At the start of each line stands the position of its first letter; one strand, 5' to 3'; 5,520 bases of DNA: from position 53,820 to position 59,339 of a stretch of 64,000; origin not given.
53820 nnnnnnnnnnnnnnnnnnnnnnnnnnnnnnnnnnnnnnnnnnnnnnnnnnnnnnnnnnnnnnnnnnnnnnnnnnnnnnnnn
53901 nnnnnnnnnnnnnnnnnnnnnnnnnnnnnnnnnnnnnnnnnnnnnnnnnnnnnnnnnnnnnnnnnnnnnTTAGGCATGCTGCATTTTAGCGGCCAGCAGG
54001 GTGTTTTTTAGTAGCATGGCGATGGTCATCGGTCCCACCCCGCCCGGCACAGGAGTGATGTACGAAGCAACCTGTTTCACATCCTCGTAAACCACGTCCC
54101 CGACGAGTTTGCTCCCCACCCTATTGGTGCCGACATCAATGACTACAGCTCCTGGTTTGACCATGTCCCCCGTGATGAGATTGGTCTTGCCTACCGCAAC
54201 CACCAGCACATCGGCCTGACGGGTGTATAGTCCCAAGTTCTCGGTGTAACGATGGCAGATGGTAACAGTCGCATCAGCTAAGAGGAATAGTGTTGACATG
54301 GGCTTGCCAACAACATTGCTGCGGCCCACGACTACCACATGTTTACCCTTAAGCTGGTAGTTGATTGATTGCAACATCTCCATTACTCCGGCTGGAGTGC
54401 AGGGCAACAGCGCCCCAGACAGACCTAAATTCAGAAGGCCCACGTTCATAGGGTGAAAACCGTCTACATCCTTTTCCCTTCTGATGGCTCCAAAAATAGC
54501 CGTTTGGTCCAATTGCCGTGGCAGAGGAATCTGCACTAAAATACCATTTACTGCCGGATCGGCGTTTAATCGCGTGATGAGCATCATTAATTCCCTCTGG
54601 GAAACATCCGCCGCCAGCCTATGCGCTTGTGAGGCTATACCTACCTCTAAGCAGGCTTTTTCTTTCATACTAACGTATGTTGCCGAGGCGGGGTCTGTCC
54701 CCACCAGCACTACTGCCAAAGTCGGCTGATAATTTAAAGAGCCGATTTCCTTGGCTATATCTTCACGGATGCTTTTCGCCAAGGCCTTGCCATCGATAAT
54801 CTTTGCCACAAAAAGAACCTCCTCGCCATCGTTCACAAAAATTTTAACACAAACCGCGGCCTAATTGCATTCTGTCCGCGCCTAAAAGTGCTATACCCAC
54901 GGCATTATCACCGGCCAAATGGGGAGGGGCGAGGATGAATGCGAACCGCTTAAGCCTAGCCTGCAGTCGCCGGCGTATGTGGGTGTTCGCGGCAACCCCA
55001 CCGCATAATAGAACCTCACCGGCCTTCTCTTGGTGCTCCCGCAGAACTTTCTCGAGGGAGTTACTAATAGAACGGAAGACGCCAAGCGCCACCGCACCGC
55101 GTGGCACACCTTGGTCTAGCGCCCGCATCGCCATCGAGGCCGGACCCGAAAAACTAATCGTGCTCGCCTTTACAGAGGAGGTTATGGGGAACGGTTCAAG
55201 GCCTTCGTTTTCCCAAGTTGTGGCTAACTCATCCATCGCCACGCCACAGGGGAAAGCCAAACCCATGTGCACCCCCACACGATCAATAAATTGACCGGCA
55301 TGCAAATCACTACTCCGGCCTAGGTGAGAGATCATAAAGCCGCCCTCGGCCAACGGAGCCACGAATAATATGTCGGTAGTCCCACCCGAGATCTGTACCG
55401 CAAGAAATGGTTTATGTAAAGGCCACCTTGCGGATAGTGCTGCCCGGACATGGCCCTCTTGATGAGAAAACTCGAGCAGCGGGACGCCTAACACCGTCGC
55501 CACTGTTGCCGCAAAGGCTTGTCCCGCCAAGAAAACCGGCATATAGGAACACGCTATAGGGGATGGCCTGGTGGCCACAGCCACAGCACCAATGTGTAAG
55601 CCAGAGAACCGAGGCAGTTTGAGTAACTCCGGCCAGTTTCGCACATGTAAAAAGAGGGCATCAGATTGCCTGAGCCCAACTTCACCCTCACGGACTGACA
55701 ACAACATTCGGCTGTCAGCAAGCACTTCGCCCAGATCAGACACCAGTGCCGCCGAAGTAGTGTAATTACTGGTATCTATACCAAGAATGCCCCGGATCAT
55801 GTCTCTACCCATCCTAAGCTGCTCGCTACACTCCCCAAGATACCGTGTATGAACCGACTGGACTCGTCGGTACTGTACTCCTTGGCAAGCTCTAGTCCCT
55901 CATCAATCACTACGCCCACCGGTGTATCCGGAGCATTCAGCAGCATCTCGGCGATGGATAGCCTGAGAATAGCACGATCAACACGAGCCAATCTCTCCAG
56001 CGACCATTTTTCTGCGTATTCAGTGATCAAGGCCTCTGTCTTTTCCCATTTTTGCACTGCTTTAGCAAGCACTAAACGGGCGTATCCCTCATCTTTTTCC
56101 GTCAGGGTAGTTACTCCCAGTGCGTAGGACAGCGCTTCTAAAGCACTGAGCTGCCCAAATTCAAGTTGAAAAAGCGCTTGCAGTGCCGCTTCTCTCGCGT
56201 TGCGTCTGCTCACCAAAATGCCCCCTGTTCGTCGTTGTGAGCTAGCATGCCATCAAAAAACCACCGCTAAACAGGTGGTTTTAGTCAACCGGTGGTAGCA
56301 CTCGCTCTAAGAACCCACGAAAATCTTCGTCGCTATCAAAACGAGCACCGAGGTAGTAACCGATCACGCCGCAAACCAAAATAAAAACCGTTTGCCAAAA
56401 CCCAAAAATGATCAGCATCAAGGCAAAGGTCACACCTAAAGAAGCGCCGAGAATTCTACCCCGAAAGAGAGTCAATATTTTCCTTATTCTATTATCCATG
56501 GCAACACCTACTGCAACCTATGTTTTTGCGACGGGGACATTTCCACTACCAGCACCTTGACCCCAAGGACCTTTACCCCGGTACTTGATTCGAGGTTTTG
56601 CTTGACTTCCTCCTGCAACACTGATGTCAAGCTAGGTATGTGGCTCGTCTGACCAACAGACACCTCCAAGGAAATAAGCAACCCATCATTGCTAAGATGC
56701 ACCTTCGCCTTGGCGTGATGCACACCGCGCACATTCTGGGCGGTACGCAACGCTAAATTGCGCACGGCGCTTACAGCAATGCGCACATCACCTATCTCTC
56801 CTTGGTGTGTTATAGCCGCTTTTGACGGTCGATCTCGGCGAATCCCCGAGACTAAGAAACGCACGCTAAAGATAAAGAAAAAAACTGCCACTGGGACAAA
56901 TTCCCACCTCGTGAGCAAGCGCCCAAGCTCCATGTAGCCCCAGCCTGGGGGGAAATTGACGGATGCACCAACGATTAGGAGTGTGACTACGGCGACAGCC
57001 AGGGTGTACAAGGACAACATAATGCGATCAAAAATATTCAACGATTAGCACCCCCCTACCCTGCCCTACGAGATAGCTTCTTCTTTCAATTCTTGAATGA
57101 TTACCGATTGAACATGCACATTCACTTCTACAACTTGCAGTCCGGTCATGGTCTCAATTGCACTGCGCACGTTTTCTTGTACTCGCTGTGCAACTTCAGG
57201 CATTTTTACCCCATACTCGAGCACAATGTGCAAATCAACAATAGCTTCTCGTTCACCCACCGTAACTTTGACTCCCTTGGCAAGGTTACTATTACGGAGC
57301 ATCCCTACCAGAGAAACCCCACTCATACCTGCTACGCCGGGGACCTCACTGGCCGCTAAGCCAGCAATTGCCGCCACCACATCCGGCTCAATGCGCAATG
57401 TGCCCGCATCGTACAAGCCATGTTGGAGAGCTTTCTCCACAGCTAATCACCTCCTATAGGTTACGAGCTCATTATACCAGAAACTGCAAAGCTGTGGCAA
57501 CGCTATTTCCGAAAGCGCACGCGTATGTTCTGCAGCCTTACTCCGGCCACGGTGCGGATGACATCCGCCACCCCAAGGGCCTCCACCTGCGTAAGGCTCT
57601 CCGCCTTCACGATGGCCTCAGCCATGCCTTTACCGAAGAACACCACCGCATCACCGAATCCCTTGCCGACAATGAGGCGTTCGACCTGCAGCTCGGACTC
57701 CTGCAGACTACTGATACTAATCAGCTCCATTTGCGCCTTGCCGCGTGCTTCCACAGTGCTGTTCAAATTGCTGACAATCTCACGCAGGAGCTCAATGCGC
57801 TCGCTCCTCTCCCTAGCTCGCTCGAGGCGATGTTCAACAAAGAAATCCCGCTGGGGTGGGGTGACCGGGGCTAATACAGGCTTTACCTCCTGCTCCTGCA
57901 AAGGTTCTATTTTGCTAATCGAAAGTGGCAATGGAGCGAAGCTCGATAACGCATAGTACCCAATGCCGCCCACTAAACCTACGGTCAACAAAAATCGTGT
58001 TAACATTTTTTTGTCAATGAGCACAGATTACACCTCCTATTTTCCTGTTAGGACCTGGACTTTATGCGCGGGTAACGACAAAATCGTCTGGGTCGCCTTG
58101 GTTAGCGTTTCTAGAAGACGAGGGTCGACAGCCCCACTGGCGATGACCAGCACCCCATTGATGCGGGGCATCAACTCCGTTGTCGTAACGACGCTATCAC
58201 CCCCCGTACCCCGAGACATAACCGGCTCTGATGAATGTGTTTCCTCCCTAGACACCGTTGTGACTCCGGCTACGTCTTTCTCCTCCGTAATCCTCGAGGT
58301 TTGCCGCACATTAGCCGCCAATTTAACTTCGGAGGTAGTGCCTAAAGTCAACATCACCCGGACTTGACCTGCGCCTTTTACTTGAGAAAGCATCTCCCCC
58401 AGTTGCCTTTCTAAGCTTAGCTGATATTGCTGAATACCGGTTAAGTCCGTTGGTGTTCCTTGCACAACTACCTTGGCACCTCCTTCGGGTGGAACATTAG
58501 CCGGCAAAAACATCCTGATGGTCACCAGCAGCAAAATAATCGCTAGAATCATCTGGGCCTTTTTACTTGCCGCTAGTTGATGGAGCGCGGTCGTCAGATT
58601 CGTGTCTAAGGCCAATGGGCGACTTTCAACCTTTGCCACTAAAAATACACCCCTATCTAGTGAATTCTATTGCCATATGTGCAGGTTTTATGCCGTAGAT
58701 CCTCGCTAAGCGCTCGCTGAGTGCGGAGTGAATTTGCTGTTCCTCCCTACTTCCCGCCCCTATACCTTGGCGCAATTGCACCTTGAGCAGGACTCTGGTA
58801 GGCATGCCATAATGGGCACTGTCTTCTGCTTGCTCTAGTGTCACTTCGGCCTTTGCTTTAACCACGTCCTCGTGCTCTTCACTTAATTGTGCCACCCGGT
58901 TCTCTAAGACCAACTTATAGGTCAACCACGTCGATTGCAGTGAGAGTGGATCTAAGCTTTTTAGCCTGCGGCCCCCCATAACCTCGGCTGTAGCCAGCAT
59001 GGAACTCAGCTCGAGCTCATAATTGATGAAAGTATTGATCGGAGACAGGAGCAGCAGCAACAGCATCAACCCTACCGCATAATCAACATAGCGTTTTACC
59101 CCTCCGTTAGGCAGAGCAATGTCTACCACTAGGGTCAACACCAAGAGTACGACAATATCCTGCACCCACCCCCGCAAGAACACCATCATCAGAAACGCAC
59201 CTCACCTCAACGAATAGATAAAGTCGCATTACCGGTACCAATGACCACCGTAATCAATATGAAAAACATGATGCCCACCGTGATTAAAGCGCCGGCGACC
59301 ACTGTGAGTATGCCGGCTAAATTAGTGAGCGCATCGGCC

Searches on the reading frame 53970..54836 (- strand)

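Call 41: search_protein_families(library=pfam, max_evalue=0.00001, proteins=[window:53970-54836:-])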
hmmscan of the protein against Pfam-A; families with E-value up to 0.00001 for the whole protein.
window:53970-54836:- (288 aa): 2 families
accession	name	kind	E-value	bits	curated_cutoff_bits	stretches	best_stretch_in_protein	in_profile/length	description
PF02882.25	THF_DHG_CYH_C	-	5.5e-68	227.8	27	1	128-286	1-159/160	Tetrahydrofolate dehydrogenase/cyclohydrolase, NAD(P)-binding domain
PF00763.28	THF_DHG_CYH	-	1.2e-39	135.5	32.8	1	14-125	1-115/115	Tetrahydrofolate dehydrogenase/cyclohydrolase, catalytic domain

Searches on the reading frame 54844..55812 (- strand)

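Call 41: search_protein_families(library=pfam, max_evalue=0.00001, proteins=[window:54844-55812:-])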
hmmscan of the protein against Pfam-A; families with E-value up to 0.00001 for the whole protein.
window:54844-55812:- (322 aa): 2 families
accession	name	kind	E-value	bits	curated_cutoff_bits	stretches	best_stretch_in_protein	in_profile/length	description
PF00814.31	TsaD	-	9.4e-21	75.1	24.8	1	95-308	67-263/264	tRNA N6-adenosine threonylcarbamoyltransferase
PF22521.2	HypF_C_2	-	1.7e-06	28.4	27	1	190-309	120-239/241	Carbamoyltransferase, Kae1-like Domain, second subdomain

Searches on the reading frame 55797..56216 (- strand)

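Call 41: search_protein_families(library=pfam, max_evalue=0.00001, proteins=[window:55797-56216:-])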
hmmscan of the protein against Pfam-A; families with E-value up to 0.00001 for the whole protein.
window:55797-56216:- (139 aa): 1 family
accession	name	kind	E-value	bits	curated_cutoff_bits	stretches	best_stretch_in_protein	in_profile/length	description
PF01029.23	NusB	-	1.4e-27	97.1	23.1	1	5-131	1-132/133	NusB family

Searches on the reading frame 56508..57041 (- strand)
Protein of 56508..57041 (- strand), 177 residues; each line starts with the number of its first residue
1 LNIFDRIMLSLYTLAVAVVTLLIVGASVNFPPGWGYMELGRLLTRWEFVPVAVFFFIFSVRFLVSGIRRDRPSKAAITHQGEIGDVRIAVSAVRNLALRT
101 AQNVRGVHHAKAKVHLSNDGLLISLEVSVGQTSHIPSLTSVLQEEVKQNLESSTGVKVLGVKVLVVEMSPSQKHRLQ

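Call 41: search_protein_families(library=pfam, max_evalue=0.00001, proteins=[window:56508-57041:-])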
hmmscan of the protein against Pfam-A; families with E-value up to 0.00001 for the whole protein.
window:56508-57041:- (177 aa): 1 family
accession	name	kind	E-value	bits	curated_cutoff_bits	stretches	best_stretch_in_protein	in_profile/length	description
PF03780.18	Asp23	-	1.3e-07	32.5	28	0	113-167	51-106/108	Asp23 family, cell envelope-related function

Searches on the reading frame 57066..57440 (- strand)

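Call 41: search_protein_families(library=pfam, max_evalue=0.00001, proteins=[window:57066-57440:-])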
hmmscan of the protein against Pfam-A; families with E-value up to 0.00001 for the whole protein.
window:57066-57440:- (124 aa): 1 family
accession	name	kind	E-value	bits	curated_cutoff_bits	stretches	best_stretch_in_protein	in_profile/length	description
PF03780.18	Asp23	-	1.4e-34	119.2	28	1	13-113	3-107/108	Asp23 family, cell envelope-related function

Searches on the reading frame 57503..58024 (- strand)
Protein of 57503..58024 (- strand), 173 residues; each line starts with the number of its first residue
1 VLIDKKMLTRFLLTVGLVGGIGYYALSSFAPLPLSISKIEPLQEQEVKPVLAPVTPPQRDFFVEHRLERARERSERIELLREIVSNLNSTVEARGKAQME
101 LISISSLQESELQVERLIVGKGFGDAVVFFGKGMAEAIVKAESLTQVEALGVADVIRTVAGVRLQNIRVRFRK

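Call 41: search_protein_families(library=pfam, max_evalue=0.00001, proteins=[window:57503-58024:-])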
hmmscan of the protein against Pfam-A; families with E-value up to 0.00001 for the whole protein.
window:57503-58024:- (173 aa): 1 family
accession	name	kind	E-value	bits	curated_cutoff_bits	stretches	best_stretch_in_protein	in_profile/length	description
PF12685.13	SpoIIIAH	-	7.8e-29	101.4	30.6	1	58-169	80-191/191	SpoIIIAH-like protein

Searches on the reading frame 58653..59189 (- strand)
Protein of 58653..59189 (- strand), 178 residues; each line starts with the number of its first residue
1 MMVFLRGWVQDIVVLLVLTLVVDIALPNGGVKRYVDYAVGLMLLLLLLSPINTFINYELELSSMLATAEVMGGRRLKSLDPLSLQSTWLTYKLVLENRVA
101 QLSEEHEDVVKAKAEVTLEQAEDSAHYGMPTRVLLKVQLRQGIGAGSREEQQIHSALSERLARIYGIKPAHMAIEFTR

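Call 55: search_protein_families(library=pfam, max_evalue=0.00001, proteins=[window:58653-59189:-])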
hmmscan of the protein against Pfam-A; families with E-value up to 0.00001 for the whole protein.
window:58653-59189:- (178 aa): 1 family
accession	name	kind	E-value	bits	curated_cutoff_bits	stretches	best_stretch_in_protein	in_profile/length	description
PF09581.16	Spore_III_AF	-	4.4e-17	63.1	28.3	1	13-145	1-132/185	Stage III sporulation protein AF (Spore_III_AF)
